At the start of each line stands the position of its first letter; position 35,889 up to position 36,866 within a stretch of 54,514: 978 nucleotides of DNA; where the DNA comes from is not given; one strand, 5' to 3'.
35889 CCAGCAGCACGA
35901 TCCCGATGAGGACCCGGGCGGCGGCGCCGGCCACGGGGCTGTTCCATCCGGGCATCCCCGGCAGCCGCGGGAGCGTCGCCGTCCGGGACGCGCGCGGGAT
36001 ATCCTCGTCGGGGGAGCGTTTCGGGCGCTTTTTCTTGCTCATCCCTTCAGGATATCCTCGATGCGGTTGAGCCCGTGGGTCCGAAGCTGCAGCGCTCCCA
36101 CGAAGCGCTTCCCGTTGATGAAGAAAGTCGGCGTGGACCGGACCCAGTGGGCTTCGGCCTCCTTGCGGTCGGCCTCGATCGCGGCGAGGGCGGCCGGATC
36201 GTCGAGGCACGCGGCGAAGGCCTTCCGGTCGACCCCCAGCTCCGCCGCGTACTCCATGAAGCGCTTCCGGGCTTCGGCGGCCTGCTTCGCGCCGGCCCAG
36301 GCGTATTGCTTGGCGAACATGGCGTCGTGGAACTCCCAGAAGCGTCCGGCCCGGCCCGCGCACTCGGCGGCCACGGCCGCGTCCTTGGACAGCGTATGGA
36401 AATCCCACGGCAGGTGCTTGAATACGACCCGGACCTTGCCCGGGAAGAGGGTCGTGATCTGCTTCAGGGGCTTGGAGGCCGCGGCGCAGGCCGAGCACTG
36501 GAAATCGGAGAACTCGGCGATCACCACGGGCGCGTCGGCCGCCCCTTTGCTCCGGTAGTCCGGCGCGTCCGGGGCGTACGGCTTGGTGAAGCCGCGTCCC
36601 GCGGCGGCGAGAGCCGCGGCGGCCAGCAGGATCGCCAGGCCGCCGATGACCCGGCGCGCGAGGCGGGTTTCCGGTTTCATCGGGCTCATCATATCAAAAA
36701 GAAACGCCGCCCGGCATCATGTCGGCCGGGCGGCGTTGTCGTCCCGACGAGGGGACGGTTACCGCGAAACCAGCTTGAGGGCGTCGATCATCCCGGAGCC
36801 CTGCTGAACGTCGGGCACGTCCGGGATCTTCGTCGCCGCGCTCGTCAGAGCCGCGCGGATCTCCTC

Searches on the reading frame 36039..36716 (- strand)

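Call 60: search_protein_families(library=pfam, proteins=[window:36039-36716:-], max_evalue=0.0001)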
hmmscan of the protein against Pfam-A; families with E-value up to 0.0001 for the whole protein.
window:36039-36716:- (225 aa): 2 families
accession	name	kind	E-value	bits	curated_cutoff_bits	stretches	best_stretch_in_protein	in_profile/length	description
PF13462.12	Thioredoxin_4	-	3.2e-29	102.7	23.2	1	56-209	7-154/165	Thioredoxin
PF01323.26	DSBA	-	8.5e-14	52.2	25.6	1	111-211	86-183/191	DSBA-like thioredoxin domain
